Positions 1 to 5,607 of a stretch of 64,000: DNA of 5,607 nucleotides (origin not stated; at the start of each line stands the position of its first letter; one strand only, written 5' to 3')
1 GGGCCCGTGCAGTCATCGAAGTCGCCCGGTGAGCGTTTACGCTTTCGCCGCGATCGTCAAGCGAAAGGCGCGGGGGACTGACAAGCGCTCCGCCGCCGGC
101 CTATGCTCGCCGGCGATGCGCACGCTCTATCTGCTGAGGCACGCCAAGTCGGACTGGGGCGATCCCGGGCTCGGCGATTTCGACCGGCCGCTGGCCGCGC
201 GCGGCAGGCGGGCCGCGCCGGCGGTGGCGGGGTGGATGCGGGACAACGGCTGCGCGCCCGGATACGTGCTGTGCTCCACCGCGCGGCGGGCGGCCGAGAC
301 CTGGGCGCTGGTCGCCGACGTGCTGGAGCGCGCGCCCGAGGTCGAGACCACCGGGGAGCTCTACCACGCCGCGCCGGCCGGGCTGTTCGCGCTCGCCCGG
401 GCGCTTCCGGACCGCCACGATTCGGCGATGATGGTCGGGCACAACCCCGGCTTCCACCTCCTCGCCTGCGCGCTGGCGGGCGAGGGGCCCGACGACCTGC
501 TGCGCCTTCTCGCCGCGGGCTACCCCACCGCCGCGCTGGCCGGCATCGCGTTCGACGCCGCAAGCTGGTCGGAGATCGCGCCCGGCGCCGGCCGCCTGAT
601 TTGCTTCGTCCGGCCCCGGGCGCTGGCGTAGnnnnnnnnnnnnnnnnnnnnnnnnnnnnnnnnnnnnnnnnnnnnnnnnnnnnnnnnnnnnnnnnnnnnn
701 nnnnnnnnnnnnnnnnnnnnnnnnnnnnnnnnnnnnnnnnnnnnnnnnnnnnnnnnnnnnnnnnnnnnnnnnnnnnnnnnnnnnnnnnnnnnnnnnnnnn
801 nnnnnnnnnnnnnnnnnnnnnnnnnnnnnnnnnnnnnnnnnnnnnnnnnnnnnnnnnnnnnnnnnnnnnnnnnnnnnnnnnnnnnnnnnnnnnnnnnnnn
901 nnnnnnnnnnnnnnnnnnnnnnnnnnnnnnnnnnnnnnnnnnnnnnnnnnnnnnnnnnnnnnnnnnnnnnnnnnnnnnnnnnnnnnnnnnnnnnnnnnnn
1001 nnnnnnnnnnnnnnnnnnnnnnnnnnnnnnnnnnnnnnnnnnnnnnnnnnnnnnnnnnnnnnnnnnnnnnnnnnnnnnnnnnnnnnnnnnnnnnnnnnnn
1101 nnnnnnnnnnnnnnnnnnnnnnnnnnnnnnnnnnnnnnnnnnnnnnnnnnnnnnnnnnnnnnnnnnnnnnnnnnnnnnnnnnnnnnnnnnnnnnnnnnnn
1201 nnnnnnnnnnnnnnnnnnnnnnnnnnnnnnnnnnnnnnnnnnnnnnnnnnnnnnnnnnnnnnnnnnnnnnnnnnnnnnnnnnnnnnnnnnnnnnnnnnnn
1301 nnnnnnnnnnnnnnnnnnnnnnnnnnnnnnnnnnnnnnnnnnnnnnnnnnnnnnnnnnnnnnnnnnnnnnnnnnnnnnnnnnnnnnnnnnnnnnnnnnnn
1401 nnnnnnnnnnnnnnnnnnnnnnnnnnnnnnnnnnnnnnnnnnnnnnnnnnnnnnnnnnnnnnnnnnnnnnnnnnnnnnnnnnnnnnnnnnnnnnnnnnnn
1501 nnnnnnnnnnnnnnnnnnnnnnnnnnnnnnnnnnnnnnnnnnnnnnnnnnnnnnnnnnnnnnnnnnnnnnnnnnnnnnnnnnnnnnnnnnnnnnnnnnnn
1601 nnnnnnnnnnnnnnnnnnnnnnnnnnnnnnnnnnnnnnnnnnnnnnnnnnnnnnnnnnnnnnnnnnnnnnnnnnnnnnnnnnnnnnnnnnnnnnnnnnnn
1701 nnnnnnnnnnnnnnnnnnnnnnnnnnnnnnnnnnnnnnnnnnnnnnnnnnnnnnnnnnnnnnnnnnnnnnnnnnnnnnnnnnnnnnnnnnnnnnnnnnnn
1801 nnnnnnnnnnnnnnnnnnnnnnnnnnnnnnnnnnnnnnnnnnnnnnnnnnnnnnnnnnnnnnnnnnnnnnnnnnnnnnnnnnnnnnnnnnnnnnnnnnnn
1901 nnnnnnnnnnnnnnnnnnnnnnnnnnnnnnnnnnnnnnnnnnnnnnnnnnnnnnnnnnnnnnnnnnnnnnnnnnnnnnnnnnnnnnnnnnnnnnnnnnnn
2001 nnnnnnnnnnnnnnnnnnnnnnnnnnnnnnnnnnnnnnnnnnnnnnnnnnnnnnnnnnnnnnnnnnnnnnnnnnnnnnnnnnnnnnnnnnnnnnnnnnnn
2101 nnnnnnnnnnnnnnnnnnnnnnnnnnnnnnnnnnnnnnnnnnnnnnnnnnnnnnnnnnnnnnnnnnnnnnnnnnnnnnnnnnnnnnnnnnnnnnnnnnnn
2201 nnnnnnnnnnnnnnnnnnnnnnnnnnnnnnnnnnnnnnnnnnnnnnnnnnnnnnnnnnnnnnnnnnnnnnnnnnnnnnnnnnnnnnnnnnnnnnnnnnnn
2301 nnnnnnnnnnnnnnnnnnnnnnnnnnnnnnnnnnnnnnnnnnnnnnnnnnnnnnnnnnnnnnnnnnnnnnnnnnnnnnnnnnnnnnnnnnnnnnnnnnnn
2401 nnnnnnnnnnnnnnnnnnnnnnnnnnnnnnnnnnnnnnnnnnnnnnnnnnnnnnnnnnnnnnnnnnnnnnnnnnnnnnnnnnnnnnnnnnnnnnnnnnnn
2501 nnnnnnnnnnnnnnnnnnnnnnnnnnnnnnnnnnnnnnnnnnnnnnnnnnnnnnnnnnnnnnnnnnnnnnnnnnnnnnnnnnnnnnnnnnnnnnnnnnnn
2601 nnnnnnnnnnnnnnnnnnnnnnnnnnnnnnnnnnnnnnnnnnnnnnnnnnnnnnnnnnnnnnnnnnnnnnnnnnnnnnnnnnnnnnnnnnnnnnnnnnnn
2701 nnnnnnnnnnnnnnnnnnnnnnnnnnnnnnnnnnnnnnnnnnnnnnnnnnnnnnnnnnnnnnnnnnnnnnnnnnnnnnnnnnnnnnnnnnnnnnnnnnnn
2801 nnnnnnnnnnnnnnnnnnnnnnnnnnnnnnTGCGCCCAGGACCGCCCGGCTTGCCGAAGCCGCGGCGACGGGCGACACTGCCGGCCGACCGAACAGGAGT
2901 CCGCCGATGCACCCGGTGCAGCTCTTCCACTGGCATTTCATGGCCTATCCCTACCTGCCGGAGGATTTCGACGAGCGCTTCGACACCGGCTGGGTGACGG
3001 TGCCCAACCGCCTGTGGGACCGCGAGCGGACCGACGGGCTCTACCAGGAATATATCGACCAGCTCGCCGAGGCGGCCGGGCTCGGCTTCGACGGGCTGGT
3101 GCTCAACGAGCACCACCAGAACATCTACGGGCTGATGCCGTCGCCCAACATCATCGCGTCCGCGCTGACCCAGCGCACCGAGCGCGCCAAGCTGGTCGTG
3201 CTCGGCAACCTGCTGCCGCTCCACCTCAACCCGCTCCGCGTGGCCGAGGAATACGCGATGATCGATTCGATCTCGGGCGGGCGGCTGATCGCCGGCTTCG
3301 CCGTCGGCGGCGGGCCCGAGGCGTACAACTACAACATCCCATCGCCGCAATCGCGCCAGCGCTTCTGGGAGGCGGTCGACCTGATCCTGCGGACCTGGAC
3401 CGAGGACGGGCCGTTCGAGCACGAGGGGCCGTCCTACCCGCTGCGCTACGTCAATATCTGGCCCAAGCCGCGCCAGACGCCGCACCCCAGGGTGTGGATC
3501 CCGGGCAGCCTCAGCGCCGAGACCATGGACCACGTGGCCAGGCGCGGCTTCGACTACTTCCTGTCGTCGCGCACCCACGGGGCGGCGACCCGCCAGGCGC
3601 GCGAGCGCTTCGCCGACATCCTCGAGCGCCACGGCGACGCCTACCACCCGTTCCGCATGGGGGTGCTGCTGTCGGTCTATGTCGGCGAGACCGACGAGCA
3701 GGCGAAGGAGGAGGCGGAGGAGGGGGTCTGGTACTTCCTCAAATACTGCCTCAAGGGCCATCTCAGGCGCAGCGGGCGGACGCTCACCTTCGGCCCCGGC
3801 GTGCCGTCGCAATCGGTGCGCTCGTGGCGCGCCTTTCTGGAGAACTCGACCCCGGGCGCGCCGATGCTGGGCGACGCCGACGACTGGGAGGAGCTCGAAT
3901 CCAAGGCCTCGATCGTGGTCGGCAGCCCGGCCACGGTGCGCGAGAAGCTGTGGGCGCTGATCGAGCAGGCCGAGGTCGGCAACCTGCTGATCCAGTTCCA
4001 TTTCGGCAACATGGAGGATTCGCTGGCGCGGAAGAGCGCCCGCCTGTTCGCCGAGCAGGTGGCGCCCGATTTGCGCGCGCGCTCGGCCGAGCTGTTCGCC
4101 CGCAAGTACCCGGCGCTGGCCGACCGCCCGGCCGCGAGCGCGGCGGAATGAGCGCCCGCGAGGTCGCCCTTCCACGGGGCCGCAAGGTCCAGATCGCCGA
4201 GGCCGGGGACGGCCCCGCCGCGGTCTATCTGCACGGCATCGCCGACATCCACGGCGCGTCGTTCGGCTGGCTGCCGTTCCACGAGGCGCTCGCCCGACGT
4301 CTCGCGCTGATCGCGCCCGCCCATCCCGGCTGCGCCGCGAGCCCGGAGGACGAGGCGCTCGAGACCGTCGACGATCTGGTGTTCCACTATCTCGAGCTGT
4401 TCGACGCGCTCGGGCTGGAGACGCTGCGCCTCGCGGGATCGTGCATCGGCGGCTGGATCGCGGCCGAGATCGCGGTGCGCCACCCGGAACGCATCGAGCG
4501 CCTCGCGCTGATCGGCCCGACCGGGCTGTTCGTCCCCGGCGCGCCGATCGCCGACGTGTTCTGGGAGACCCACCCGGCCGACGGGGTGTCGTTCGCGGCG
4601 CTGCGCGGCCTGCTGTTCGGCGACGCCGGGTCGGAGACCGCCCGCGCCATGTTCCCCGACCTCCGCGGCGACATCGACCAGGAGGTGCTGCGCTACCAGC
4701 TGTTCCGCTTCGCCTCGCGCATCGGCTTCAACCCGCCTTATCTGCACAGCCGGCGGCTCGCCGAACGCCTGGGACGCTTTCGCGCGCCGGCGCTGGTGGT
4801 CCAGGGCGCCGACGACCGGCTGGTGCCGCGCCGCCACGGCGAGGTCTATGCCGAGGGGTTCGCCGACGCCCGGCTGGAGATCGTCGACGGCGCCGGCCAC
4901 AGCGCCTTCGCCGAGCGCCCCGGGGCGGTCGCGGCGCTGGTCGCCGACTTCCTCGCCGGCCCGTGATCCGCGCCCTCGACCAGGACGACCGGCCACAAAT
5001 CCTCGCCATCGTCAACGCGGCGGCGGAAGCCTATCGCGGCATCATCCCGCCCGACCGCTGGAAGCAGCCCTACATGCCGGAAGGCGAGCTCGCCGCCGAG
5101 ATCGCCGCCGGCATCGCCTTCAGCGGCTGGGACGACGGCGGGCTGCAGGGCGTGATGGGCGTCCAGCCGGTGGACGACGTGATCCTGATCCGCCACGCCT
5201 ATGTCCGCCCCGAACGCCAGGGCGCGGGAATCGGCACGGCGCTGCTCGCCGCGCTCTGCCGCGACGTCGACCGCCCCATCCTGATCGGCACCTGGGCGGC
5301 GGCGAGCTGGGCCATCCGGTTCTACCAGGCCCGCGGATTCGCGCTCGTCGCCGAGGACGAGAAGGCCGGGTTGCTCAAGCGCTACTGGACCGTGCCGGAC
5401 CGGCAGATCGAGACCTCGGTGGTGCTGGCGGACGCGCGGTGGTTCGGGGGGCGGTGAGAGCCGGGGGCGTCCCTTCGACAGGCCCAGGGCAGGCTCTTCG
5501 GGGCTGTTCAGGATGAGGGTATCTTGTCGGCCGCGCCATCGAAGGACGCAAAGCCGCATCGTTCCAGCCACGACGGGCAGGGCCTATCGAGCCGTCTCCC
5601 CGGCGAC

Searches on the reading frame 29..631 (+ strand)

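Call 22: search_protein_families(library=pfam, proteins=[window:29-631:+], max_evalue=0.00001)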
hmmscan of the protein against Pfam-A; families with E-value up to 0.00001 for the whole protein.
window:29-631:+ (200 aa): 1 family
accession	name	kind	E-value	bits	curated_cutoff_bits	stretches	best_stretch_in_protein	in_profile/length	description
PF00300.27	His_Phos_1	-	6.3e-10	39.5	21.7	1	33-107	1-73/194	Histidine phosphatase superfamily (branch 1)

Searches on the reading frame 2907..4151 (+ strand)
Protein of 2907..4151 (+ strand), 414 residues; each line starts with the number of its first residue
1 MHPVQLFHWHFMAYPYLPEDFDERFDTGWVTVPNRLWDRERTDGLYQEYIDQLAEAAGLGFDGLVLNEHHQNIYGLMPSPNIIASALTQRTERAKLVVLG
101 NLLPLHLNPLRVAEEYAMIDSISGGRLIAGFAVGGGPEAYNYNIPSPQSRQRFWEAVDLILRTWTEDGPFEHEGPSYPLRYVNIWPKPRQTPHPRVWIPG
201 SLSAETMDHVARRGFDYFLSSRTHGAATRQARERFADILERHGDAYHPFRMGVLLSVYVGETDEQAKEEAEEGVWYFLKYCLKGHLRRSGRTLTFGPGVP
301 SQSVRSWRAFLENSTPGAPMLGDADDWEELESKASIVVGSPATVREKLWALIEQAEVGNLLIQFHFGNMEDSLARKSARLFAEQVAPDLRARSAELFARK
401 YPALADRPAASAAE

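Call 22: search_protein_families(library=pfam, proteins=[window:2907-4151:+], max_evalue=0.00001)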
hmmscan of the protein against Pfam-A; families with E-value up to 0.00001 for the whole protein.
window:2907-4151:+ (414 aa): 1 family
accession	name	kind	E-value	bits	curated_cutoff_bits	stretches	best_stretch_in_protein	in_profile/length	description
PF00296.26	Bac_luciferase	-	5.3e-44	151.3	27.9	1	32-351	7-307/314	Luciferase-like monooxygenase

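Call 56: search_protein_families(library=ncbifam, proteins=[window:2907-4151:+], max_evalue=1e-20)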
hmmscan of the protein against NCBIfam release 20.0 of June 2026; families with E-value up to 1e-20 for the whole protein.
window:2907-4151:+ (414 aa): 3 families
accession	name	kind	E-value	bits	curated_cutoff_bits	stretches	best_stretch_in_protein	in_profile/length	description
TIGR04020.1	seco_metab_LLM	subfamily_domain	2.2e-22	79.7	244.45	1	46-279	18-251/341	MupA/Atu3671 family FMN-dependent luciferase-like monooxygenase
TIGR04027.1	LLM_KPN_01858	hypoth_equivalog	1.4e-21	76.8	412.9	0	34-247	7-210/326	putative FMN-dependent luciferase-like monooxygenase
TIGR03619.1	F420_Rv2161c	subfamily_domain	4e-21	75.7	166.9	1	60-264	11-227/247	TIGR03619 family F420-dependent LLM class oxidoreductase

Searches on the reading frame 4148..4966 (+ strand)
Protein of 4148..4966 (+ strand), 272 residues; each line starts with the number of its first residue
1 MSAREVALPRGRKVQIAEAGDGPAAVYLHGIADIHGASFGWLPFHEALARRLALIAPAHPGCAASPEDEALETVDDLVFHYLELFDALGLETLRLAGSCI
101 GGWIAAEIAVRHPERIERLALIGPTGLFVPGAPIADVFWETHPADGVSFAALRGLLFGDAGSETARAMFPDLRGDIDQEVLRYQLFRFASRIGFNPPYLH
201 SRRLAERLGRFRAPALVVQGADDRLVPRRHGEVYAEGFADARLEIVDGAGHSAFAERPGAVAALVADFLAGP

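Call 22: search_protein_families(library=pfam, proteins=[window:4148-4966:+], max_evalue=0.00001)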
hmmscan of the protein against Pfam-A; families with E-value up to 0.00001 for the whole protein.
window:4148-4966:+ (272 aa): 3 families
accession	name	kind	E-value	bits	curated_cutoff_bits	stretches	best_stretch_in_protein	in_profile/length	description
PF00561.26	Abhydrolase_1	-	9.1e-19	68.5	25.8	1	26-258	4-245/245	alpha/beta hydrolase fold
PF12697.13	Abhydrolase_6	-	1.3e-14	55.8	26.3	1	34-263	4-216/217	Alpha/beta hydrolase family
PF12146.15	Hydrolase_4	-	3.2e-09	36.9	27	0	201-257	180-238/239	Serine aminopeptidase, S33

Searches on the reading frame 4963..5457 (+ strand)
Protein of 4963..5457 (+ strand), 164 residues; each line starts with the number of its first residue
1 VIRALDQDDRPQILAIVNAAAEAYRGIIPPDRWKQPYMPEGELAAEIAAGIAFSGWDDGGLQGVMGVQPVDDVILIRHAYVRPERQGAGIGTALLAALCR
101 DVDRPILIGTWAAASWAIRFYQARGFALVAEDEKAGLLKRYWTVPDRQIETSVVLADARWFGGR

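Call 22: search_protein_families(library=pfam, proteins=[window:4963-5457:+], max_evalue=0.00001)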
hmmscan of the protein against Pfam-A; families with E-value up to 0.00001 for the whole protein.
window:4963-5457:+ (164 aa): 3 families
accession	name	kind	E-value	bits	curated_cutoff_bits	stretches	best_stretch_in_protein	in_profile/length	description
PF13508.13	Acetyltransf_7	-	1.2e-09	38.8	27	1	56-126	9-82/84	Acetyltransferase (GNAT) domain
PF00583.31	Acetyltransf_1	-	9e-09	36.1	20.7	1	31-126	14-116/116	Acetyltransferase (GNAT) family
PF13673.13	Acetyltransf_10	-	2.2e-07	31.3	23.6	1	36-132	15-113/128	Acetyltransferase (GNAT) domain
